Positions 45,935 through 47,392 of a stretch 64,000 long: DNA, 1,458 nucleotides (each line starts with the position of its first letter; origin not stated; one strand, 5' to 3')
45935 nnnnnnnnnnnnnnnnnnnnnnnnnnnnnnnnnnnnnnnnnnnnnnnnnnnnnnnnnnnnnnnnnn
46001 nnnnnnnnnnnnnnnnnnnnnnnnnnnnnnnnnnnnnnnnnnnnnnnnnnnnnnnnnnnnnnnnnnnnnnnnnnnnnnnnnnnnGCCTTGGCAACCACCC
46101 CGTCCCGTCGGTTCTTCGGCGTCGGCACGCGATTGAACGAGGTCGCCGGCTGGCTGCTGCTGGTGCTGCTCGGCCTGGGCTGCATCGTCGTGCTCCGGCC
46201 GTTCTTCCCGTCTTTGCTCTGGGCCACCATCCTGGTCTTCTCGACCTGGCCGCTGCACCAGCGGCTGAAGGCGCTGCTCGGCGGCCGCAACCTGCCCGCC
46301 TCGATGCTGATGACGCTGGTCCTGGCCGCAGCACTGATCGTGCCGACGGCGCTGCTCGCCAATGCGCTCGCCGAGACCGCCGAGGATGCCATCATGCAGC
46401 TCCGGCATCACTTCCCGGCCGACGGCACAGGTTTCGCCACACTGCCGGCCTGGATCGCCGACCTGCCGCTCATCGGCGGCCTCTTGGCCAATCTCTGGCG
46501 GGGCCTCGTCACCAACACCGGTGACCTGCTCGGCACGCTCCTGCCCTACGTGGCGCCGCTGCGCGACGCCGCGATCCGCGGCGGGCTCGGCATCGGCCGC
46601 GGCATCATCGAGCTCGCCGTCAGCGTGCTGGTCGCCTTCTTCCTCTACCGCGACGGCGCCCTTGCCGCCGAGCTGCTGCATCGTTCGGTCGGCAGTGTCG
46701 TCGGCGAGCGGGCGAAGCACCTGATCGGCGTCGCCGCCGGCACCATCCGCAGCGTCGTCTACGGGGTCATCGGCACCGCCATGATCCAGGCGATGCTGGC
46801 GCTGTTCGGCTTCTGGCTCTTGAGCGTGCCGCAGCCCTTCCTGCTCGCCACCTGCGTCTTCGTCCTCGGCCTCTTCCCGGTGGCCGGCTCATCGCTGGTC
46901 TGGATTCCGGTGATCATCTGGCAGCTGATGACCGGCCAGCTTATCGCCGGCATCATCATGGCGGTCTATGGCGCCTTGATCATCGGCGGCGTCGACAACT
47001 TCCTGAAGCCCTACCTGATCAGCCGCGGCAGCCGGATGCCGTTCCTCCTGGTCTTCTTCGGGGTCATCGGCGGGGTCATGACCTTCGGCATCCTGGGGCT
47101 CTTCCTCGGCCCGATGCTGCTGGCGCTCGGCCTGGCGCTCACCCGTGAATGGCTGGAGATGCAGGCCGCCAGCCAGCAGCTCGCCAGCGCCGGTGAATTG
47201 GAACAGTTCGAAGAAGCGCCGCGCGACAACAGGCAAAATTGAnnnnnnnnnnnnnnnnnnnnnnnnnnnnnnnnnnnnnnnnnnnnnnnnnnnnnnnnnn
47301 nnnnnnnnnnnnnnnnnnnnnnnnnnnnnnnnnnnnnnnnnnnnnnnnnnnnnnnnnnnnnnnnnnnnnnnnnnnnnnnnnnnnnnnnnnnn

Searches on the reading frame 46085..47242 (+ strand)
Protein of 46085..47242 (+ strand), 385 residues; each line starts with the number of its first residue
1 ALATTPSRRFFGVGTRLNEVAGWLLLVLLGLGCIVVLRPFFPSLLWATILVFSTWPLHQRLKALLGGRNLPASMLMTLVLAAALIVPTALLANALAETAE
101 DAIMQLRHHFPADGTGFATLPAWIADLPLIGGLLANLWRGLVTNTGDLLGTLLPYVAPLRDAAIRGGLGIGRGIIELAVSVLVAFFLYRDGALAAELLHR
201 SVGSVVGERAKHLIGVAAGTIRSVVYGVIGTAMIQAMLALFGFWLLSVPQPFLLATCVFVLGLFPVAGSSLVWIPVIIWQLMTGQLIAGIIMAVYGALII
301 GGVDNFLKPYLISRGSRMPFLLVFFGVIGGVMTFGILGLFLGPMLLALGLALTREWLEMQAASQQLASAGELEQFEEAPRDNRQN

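Call 67: search_protein_families(library=pfam, proteins=[window:46085-47242:+], max_evalue=0.00001)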
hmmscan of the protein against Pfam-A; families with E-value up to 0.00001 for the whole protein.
window:46085-47242:+ (385 aa): 1 family
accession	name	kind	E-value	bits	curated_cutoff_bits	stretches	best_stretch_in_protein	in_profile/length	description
PF01594.21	AI-2E_transport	-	7.1e-39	134.3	34.3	1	24-356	5-326/327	AI-2E family transporter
